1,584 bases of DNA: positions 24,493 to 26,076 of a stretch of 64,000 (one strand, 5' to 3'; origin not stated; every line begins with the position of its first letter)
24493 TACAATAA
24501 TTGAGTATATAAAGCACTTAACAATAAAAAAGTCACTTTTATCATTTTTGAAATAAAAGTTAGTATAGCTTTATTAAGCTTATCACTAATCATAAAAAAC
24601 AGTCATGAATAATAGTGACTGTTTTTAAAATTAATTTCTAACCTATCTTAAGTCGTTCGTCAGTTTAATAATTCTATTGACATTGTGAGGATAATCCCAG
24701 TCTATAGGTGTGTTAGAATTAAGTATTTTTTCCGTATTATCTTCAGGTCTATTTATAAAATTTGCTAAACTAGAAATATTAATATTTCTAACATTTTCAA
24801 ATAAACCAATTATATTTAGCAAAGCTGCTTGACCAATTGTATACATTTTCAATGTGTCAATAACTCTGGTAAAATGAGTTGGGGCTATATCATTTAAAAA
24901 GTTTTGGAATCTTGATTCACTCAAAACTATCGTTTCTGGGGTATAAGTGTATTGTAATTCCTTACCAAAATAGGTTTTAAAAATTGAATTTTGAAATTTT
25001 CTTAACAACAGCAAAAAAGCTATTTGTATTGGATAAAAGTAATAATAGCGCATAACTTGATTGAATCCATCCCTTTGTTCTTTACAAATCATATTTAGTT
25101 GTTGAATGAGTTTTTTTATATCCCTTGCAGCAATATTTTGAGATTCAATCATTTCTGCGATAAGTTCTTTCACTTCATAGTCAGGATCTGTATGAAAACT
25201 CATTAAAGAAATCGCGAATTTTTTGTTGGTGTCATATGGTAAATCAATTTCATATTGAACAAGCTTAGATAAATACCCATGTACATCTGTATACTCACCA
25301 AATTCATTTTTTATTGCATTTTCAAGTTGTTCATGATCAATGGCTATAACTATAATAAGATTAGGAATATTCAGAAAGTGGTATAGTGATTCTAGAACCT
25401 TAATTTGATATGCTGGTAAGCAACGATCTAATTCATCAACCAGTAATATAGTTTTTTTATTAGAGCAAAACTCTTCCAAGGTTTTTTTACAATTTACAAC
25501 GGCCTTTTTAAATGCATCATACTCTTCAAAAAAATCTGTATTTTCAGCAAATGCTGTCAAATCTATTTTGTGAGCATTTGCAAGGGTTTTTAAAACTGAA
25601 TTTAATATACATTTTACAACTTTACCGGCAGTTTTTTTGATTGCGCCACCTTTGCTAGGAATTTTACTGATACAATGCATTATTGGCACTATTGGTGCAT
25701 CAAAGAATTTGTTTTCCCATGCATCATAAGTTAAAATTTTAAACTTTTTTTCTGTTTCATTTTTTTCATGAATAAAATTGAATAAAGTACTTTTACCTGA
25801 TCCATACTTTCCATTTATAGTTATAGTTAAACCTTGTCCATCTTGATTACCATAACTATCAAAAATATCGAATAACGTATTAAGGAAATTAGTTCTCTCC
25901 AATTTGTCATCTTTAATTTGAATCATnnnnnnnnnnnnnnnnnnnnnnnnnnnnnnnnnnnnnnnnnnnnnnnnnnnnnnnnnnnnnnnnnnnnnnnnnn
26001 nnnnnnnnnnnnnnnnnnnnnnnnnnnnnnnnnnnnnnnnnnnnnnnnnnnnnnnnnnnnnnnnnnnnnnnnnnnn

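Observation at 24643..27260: KAP P-loop NTPase next to a 1.3 kb RNA and small-peptide region: candidate uncharacterised defence or abortive-infection module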

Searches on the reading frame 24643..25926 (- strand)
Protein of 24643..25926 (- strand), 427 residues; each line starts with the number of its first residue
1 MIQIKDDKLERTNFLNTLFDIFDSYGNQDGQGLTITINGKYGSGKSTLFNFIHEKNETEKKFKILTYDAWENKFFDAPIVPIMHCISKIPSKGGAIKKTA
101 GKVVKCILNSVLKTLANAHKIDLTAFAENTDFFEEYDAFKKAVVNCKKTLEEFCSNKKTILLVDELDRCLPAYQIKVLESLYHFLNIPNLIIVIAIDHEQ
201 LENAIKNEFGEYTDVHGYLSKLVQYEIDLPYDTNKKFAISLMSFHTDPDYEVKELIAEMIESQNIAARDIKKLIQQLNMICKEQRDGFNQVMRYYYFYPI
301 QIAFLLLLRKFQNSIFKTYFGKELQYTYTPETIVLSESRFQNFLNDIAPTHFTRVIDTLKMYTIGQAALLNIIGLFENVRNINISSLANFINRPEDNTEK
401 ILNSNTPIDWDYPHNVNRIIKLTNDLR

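Call 8: search_protein_families(library=pfam, proteins=[window:24643-25926:-], max_evalue=0.01)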
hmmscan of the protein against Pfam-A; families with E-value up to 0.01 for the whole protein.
window:24643-25926:- (427 aa): 5 families
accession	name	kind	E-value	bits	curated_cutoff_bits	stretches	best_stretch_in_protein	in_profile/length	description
PF07693.20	KAP_NTPase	-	5.7e-30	105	20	1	30-279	18-288/293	KAP family P-loop domain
PF13401.12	AAA_22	-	1.6e-05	25.7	27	1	34-196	7-121/130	AAA domain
PF24883.2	NPHP3_N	-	0.00047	20.8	24.8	1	30-182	20-147/164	Nephrocystin 3, N-terminal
PF00931.28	NB-ARC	-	0.0021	17.8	23.5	1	29-95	16-56/248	NB-ARC domain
PF00004.35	AAA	-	0.008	17.1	21.2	0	129-206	37-119/131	ATPase family associated with various cellular activities (AAA)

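Call 9: search_protein_families(library=padloc, proteins=[window:24643-25926:-], max_evalue=0.01)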
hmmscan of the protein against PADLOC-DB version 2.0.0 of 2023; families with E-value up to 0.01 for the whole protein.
window:24643-25926:- (427 aa): 10 families
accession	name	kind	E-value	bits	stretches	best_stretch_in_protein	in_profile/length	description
PDLC04959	PDC-S20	-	1e-48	165.1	1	5-332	17-369/464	-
PDLC04957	PDC-S20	-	3.7e-42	143.3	1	4-282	3-314/446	-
PDLC04958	PDC-S20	-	4.8e-36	123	1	5-282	2-312/458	-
PDLC04956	PDC-S20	-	2.8e-30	104.1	2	134-330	157-367/450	-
PDLC02210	QatA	-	9.4e-21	71.9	2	134-231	185-279/593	-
PDLC02209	QatA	-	2e-19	67.6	2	128-225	177-277/646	-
PDLC02361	PifA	-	3.5e-14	50.3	1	28-233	36-257/720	PifA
PDLC02770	SspC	-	0.00012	18.3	1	34-190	50-195/1047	SspC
PDLC02781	SspC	-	0.0013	14.5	1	32-170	42-184/1104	SspC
PDLC02780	SspC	-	0.0098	11.9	0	34-172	54-177/1045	SspC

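Call 12: find_encoding_contigs(protein=window:24643-25926:-, flank=10000, max_places=10)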
Protein window:24643-25926:- (427 aa): 17 contigs read that carry it; 10 places shown.
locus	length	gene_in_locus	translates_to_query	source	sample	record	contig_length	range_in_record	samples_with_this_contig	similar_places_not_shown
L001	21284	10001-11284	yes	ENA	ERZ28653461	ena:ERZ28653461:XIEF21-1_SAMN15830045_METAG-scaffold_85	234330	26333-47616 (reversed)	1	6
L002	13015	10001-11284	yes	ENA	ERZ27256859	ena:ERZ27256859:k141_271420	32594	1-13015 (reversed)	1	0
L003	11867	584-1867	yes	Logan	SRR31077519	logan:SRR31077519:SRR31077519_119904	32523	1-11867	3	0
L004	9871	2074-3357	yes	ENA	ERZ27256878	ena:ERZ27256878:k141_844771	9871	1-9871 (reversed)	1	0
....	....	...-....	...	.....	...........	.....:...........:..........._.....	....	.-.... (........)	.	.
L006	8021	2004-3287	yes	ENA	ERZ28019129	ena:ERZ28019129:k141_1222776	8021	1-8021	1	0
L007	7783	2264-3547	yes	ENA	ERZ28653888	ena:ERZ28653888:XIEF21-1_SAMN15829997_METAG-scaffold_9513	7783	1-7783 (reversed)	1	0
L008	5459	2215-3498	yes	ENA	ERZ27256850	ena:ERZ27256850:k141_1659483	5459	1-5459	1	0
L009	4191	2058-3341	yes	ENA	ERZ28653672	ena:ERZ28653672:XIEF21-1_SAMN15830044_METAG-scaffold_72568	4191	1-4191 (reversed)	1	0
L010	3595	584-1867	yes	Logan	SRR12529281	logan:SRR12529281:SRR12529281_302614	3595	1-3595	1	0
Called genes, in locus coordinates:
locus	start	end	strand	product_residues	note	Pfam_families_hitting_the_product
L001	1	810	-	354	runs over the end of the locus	PF13238:AAA_18 (faint)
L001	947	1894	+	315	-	-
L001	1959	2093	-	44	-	-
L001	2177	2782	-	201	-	PF12844:HTH_19, PF13560:HTH_31, PF01381:HTH_3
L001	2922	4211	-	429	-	-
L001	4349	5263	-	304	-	-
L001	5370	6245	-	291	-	-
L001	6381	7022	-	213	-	PF12917:YfbR-like, PF13023:HD_3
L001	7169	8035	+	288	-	-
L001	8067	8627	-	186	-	PF18927:CrtO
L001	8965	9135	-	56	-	-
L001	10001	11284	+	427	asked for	PF07693:KAP_NTPase, PF13401:AAA_22 (faint)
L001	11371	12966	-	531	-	PF09491:RE_AlwI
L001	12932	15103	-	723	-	PF01381:HTH_3, PF12844:HTH_19, PF13443:HTH_26 (weak), PF02086:MethyltransfD12, PF03602:Cons_hypoth95 (faint), PF02086:MethyltransfD12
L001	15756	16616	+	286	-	PF23343:REP_ORF2-G2P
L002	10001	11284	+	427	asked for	PF07693:KAP_NTPase, PF13401:AAA_22 (faint)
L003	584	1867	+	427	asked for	PF07693:KAP_NTPase, PF13401:AAA_22 (faint)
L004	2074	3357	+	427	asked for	PF07693:KAP_NTPase, PF13401:AAA_22 (faint)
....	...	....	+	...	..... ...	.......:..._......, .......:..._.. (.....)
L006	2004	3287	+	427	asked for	PF07693:KAP_NTPase, PF13401:AAA_22 (faint)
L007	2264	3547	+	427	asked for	PF07693:KAP_NTPase, PF13401:AAA_22 (faint)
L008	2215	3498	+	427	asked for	PF07693:KAP_NTPase, PF13401:AAA_22 (faint)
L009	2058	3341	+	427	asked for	PF07693:KAP_NTPase, PF13401:AAA_22 (faint)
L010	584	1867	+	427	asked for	PF07693:KAP_NTPase, PF13401:AAA_22 (faint)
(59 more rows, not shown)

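Call 17: find_homologous_proteins(query=window:24643-25926:-, max_evalue=1e-10)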
Query window:24643-25926:- (427 aa): 104 proteins with E <= 1e-10 among 4283 candidates.
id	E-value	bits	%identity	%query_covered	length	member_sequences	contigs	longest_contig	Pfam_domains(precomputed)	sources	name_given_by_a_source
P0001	2.1e-150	520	57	99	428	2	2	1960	PF07693.21,PF24883.3,PF13401.13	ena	-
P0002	2.4e-149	516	56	99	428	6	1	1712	PF07693.21,PF13401.13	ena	-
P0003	2.3e-145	503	54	98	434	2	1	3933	PF07693.21,PF13401.13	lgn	-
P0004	2.6e-142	493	55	98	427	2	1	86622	PF07693.21,PF13401.13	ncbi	-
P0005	3.1e-142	493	55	99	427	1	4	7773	PF07693.21,PF13401.13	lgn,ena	-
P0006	4.2e-138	479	53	99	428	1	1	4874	PF07693.21,PF13401.13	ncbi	-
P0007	4.6e-137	476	52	98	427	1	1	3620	PF07693.21,PF13401.13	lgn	-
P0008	6.2e-137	475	51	98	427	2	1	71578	PF07693.21,PF13401.13,PF01637.25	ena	-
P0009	1.9e-136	474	50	98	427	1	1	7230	PF07693.21,PF13401.13,PF01637.25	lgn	-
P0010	5.1e-136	472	50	98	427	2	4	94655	PF07693.21,PF13401.13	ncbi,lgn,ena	-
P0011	3.6e-133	463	52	98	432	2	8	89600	PF07693.21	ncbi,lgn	-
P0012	6.4e-132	459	51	99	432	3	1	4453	PF07693.21,PF13401.13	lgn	-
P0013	7.6e-129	449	49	99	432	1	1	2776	PF07693.21,PF13401.13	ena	-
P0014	1.4e-128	448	48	99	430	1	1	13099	PF07693.21,PF13401.13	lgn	-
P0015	3.3e-125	437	49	99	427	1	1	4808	PF07693.21,PF13401.13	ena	-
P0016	1.7e-124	434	48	99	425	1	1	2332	PF07693.21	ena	-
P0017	1.7e-120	421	47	99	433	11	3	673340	PF07693.21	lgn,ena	-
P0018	4.3e-120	420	49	98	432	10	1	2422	PF07693.21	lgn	-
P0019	2.9e-118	414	49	92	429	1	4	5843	PF07693.21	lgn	-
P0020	2.5e-117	411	47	100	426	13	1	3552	PF07693.21,PF00004.36,PF13401.13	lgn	-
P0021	3.0e-116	407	46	98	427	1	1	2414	PF07693.21,PF13401.13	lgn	-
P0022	1.8e-115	404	47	99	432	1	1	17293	PF07693.21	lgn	-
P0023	4.6e-115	403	45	98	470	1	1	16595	PF07693.21,PF13401.13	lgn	-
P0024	1.2e-113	398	45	98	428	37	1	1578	PF07693.21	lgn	-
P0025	1.3e-112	395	45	99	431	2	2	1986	PF07693.21,PF13401.13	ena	-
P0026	9.7e-112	392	45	99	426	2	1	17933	PF07693.21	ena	-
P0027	1.0e-110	389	45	99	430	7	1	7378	PF07693.21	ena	-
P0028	9.3e-110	386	46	99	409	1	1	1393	PF07693.21,PF13401.13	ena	-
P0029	8.7e-108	379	44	98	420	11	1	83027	PF07693.21,PF24883.3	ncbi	-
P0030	1.4e-107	379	46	94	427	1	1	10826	PF07693.21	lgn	-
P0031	3.9e-106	374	45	100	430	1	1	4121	PF07693.21,PF13401.13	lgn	-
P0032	4.0e-106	374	45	99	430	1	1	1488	PF07693.21,PF13401.13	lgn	-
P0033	1.1e-105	372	44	98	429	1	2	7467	PF07693.21,PF00004.36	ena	-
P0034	2.3e-105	371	44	100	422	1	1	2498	PF07693.21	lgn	-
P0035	3.2e-105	371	43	99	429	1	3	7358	PF07693.21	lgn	-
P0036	3.9e-105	370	43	100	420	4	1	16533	PF07693.21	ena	-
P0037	2.7e-103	364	45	96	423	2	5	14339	PF07693.21,PF13401.13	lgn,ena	-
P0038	7.2e-103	363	44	97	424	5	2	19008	PF07693.21,PF13401.13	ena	-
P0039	8.4e-103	363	48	84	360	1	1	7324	PF07693.21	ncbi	-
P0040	1.2e-102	362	44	99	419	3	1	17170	PF07693.21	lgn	-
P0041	4.1e-102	361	43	98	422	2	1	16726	PF07693.21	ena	-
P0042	4.4e-102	360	49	79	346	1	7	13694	PF07693.21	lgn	-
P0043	7.4e-102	360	46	91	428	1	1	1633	PF07693.21,PF13401.13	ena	-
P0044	1.1e-101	359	43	96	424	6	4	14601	PF07693.21,PF13401.13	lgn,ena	-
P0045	5.2e-101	357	44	98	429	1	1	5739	PF07693.21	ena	-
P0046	1.1e-100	356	43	99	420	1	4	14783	PF07693.21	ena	-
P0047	2.2e-100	355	43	99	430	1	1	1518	PF07693.21,PF00004.36,PF13401.13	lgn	-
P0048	2.3e-100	355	43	100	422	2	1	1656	PF07693.21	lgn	-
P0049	2.4e-100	355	44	99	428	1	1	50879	PF07693.21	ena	-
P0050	3.9e-100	354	43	98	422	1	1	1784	PF07693.21,PF24883.3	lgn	-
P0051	1.4e-99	352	43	97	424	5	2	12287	PF07693.21,PF13401.13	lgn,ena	-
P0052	1.8e-99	352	43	96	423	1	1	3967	PF07693.21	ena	-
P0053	3.4e-99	351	43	99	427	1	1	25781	PF07693.21,PF13401.13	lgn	-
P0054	3.4e-98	348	42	95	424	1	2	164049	PF07693.21,PF13401.13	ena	-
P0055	8.3e-98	346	44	92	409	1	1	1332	PF07693.21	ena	-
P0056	1.2e-97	346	39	98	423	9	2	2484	PF07693.21,PF13401.13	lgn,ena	-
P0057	1.3e-97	346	39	99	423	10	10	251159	PF07693.21,PF13401.13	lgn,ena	-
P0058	2.5e-97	345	41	96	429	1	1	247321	PF07693.21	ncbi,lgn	-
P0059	7.8e-97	343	42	98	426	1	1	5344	PF07693.21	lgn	-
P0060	2.6e-96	341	41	99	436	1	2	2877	PF07693.21,PF13401.13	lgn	-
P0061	3.8e-96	341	43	91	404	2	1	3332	PF07693.21,PF13401.13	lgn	-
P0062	5.2e-96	340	42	97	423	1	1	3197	PF07693.21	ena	-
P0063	6.2e-96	340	42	94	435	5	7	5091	PF07693.21,PF24883.3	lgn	-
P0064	6.8e-96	340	42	98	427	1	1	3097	PF07693.21,PF13401.13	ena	-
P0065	9.6e-96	340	41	96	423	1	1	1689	PF07693.21,PF24883.3,PF13401.13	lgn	-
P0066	1.1e-95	339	41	96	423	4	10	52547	PF07693.21,PF24883.3,PF13401.13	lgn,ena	-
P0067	1.4e-95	339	42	98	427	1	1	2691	PF07693.21,PF13401.13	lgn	-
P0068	6.1e-95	337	44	97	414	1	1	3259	PF07693.21,PF13401.13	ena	-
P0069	7.6e-95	337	42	99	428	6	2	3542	PF07693.21,PF13401.13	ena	-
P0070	1.6e-94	336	42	96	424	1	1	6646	PF07693.21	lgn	-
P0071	7.2e-94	333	42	98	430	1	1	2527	PF07693.21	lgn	-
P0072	2.3e-93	332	39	97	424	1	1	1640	PF07693.21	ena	-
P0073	2.4e-93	332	40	98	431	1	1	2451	PF07693.21,PF13401.13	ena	-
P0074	2.4e-93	332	43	93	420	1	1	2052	PF07693.21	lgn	-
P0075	2.3e-92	328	43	93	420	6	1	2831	PF07693.21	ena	-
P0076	2.6e-92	328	40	96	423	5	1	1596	PF07693.21,PF24883.3,PF13401.13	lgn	-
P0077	7.7e-91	323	36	98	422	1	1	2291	PF07693.21,PF13401.13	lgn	-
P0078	1.2e-90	323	43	92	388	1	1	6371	PF07693.21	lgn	-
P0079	4.0e-90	321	43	91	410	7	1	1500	PF07693.21,PF13401.13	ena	-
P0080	6.8e-90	320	41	95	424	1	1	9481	PF07693.21,PF13401.13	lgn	-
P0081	7.7e-88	313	38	99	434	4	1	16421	PF07693.21,PF13401.13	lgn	-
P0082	4.4e-87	311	39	98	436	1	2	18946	PF07693.21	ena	-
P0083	1.3e-86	309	40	98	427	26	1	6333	PF07693.21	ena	-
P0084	1.3e-82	296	41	96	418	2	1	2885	PF07693.21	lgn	-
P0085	1.8e-81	292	44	72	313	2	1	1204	PF07693.21,PF13401.13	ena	-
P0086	4.7e-78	281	43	75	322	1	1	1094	PF07693.21,PF13401.13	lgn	-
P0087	2.4e-76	276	38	91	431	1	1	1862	PF07693.21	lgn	-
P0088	5.4e-75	271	36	93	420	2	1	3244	PF07693.21,PF13401.13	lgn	-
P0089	8.4e-75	271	36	93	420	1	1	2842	PF07693.21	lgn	-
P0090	2.1e-74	269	37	93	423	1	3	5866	PF07693.21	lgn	-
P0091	6.1e-74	268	36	92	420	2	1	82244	PF07693.21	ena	-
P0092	1.3e-73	267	35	93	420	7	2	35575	PF07693.21,PF13401.13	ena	-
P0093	1.7e-73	266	38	92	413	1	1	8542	PF07693.21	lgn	-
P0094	3.2e-73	265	35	93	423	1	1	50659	PF07693.21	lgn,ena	-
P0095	1.6e-72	263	38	91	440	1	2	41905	PF07693.21,PF00004.36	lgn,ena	-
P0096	4.3e-59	219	34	91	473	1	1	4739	PF07693.21,PF13401.13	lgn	-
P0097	1.4e-57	214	33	88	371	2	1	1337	PF07693.21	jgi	-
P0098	1.6e-54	204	40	64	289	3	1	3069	PF07693.21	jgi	-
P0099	5.2e-52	195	34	74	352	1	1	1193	PF07693.21,PF13401.13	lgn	-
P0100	1.2e-26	112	32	53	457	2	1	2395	PF07693.21,PF13401.13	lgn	-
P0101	8.1e-21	93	29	52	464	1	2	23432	PF07693.21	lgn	-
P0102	1.0e-11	63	25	49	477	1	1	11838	PF07693.21,PF13401.13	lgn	-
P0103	5.3e-11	60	27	46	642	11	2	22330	PF07693.21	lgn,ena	-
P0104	9.9e-11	60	24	46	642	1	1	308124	PF07693.21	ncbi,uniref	ncbi:Qat anti-phage system ATPase QatA [Gudongella sp. DL1XJH-153]|uniref:Qat anti-phage system ATPa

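Call 20: find_encoding_contigs(protein=P0004, flank=6000, max_places=2)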
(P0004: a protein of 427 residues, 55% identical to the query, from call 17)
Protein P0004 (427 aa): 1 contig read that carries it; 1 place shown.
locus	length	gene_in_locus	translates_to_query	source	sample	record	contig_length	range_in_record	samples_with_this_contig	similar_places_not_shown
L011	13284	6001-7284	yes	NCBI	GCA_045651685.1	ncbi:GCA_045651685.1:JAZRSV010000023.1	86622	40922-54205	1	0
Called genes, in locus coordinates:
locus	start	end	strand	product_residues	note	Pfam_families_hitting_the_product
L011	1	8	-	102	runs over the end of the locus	-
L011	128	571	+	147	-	PF01281:Ribosomal_L9_N, PF03948:Ribosomal_L9_C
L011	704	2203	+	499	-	PF02446:Glyco_hydro_77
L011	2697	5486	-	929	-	PF09479:Flg_new, PF07581:Glug (faint)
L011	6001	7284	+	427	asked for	PF07693:KAP_NTPase, PF13401:AAA_22 (faint)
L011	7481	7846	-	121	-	-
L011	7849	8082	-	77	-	-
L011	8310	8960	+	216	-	PF10544:T5orf172, PF13455:MUG113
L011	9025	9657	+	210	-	-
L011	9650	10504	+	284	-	PF09520:HinfI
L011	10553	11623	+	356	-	PF01555:N6_N4_Mtase, PF18755:RAMA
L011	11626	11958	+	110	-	PF04266:ASCH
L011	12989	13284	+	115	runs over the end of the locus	-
